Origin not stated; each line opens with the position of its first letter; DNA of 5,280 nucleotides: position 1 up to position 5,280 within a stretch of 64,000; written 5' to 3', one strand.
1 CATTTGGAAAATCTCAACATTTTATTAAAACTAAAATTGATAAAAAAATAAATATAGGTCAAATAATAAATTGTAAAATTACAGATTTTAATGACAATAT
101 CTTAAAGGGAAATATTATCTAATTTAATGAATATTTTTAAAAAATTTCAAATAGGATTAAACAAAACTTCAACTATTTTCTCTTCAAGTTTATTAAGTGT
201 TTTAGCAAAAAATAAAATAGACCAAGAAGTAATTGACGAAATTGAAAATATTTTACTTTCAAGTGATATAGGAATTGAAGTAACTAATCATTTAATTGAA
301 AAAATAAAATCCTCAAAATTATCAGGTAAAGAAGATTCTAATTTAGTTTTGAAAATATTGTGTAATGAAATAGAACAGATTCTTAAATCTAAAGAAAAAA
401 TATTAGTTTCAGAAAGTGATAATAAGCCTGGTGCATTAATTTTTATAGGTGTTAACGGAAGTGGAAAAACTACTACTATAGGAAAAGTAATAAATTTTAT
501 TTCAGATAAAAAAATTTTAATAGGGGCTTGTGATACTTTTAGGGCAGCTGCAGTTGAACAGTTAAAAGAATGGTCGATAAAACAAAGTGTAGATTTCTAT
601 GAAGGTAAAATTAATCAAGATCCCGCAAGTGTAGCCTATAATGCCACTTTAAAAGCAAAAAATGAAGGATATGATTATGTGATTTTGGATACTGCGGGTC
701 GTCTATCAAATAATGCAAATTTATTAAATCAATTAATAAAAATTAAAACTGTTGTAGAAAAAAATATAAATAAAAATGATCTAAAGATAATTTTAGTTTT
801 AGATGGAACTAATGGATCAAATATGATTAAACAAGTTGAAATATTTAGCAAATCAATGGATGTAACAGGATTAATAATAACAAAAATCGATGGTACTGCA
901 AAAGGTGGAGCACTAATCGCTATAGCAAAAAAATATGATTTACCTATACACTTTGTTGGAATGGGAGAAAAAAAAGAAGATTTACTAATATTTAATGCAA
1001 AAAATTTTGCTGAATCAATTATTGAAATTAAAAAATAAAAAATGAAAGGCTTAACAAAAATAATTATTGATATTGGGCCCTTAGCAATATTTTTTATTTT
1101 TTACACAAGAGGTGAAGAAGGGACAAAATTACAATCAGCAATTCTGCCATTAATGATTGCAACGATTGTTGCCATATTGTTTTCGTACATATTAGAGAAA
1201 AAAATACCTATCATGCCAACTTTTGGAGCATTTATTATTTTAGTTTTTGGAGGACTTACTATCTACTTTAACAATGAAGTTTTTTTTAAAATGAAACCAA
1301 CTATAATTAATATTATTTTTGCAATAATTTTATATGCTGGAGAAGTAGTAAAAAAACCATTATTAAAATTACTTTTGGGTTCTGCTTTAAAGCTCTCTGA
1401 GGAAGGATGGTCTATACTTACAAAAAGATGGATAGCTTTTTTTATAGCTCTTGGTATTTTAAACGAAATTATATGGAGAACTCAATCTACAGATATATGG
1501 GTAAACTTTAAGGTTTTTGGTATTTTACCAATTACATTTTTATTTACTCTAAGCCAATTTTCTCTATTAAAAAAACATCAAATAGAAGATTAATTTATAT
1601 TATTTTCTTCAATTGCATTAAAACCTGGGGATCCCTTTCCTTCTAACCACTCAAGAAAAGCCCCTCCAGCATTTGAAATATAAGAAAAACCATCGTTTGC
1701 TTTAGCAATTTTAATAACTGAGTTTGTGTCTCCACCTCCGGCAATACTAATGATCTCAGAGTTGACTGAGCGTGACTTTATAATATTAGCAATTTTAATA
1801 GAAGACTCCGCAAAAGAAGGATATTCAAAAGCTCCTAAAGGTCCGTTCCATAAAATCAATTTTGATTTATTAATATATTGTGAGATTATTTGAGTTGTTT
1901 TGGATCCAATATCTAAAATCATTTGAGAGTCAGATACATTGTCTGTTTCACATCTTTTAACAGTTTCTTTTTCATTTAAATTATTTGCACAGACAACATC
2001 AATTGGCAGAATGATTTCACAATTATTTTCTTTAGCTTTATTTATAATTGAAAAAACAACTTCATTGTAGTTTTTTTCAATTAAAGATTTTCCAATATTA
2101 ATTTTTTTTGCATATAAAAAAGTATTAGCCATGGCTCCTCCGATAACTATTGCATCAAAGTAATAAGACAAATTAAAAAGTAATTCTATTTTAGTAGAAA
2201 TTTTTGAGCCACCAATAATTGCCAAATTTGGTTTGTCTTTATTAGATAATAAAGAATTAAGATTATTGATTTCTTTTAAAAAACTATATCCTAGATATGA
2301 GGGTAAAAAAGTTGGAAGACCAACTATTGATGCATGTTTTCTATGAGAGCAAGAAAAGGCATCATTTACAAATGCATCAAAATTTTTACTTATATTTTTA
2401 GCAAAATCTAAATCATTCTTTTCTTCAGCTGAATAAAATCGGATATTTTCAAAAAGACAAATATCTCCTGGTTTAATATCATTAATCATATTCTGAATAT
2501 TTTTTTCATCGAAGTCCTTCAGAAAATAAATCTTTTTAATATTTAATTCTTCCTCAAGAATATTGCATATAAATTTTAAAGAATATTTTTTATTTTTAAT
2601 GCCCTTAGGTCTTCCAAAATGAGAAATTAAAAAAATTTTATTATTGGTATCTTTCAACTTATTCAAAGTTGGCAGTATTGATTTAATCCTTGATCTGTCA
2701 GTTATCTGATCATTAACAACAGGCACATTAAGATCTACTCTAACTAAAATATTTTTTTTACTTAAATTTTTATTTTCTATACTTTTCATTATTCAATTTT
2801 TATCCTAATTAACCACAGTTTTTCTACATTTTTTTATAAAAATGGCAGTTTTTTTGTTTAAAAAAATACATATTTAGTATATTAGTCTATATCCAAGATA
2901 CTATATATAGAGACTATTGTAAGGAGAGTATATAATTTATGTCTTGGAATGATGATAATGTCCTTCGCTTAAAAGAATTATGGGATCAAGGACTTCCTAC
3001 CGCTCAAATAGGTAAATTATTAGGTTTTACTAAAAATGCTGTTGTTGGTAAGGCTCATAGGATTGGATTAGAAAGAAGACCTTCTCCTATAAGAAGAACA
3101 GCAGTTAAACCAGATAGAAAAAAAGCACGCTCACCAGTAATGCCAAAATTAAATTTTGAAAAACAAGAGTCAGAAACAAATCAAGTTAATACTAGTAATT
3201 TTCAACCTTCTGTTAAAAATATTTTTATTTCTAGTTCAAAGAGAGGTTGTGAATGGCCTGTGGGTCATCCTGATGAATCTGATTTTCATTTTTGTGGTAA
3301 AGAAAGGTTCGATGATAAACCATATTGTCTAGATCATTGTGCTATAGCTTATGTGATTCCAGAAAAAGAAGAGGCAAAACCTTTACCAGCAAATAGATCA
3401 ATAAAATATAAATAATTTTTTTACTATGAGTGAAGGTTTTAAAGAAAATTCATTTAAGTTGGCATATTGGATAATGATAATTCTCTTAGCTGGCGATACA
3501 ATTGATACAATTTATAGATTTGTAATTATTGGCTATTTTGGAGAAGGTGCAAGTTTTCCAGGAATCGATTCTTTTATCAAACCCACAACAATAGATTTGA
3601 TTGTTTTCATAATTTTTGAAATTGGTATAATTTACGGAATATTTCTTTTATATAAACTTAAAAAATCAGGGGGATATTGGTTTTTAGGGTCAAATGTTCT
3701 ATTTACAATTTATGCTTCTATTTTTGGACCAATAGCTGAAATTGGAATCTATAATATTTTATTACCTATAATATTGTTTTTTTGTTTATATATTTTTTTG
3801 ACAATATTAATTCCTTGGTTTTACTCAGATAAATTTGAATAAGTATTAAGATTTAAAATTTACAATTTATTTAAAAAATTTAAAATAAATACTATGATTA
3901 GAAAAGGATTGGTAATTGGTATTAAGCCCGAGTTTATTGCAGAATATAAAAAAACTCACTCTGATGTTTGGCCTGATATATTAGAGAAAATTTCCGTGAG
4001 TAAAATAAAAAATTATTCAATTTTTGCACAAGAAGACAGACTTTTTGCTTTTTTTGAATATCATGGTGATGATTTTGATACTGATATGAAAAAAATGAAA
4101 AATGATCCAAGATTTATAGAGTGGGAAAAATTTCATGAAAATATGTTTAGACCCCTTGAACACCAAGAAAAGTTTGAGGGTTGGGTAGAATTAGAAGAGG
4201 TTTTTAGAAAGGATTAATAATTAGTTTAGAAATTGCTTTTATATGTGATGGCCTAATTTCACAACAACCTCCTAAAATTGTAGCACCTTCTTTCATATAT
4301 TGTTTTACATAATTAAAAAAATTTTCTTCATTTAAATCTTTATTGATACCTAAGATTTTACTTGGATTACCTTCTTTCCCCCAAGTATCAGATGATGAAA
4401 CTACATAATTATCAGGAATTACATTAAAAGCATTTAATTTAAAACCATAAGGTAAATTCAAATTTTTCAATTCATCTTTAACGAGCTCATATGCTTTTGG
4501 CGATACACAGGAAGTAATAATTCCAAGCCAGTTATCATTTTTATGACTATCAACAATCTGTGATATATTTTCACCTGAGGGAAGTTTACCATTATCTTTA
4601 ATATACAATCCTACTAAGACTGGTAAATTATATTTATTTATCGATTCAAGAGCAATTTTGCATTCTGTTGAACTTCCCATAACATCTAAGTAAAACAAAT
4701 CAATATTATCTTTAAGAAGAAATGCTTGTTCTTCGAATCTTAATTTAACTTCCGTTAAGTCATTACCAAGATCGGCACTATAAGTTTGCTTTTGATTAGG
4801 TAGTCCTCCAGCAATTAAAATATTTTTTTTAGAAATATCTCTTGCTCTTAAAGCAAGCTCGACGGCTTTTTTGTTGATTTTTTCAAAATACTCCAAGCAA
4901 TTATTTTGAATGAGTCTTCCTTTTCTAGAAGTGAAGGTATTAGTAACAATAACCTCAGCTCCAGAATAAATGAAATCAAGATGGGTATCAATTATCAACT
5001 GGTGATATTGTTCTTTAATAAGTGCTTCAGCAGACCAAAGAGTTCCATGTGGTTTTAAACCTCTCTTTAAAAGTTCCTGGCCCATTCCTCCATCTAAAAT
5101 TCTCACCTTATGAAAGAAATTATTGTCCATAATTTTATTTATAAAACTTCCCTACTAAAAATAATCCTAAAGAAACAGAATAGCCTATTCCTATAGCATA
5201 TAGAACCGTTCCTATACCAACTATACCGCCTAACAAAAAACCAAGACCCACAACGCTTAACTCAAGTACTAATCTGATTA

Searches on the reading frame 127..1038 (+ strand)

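Call 15: search_protein_families(library=pfam, proteins=[window:127-1038:+], max_evalue=0.001)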
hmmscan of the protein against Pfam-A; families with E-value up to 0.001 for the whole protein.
window:127-1038:+ (303 aa): 2 families
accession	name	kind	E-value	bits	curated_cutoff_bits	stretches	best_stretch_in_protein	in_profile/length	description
PF00448.28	SRP54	-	1.3e-62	211.4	22.7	1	104-299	4-195/196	SRP54-type protein, GTPase domain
PF02881.24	SRP54_N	-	5.5e-10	39.7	22.4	1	19-81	2-74/75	SRP54-type protein, helical bundle domain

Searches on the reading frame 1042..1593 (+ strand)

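Call 15: search_protein_families(library=pfam, proteins=[window:1042-1593:+], max_evalue=0.001)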
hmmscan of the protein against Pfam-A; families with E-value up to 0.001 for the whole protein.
window:1042-1593:+ (183 aa): 1 family
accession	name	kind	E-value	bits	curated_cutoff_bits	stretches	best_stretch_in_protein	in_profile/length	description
PF04279.20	IspA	-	3.2e-57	194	28.7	1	6-182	2-175/176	Intracellular septation protein A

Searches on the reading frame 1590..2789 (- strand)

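Call 15: search_protein_families(library=pfam, proteins=[window:1590-2789:-], max_evalue=0.001)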
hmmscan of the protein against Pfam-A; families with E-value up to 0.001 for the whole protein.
window:1590-2789:- (399 aa): 1 family
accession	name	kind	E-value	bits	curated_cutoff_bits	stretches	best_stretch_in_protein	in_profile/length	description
PF00162.24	PGK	-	1e-127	426.7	27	1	5-385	2-379/379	Phosphoglycerate kinase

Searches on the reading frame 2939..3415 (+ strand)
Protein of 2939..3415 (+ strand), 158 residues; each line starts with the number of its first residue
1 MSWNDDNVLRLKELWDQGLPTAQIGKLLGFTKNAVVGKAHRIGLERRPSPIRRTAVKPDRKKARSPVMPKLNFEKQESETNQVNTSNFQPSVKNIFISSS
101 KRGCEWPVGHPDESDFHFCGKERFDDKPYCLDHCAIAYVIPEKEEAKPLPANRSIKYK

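Call 15: search_protein_families(library=pfam, proteins=[window:2939-3415:+], max_evalue=0.001)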
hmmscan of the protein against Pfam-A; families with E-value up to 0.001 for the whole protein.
window:2939-3415:+ (158 aa): 1 family
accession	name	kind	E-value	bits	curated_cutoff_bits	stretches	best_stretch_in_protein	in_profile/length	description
PF07750.17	GcrA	-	2.9e-32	112.7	26.9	1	1-139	1-146/155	GcrA cell cycle regulator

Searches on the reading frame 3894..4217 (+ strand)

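Call 15: search_protein_families(library=pfam, proteins=[window:3894-4217:+], max_evalue=0.001)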
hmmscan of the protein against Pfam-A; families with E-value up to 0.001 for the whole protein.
window:3894-4217:+ (107 aa): 1 family
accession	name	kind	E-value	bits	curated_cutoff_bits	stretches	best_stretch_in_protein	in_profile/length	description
PF05336.19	rhaM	-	2.2e-26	92.6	23.4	1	3-105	1-104/105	L-rhamnose mutarotase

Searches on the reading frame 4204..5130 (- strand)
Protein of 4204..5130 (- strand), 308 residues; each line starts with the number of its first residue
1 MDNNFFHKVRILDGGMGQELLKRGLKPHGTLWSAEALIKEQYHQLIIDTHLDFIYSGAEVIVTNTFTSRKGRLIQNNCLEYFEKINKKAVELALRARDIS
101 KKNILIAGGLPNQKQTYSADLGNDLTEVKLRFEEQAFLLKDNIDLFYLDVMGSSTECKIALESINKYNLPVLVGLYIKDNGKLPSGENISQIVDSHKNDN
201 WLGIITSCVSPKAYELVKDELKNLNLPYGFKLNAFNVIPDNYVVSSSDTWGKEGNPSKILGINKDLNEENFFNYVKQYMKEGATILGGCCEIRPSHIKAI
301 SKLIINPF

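Call 15: search_protein_families(library=pfam, proteins=[window:4204-5130:-], max_evalue=0.001)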
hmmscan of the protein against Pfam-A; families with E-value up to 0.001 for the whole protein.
window:4204-5130:- (308 aa): 1 family
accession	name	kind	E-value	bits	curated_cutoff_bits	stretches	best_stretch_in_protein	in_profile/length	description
PF02574.22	S-methyl_trans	-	1.1e-45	157.1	22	1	11-303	2-282/283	Homocysteine S-methyltransferase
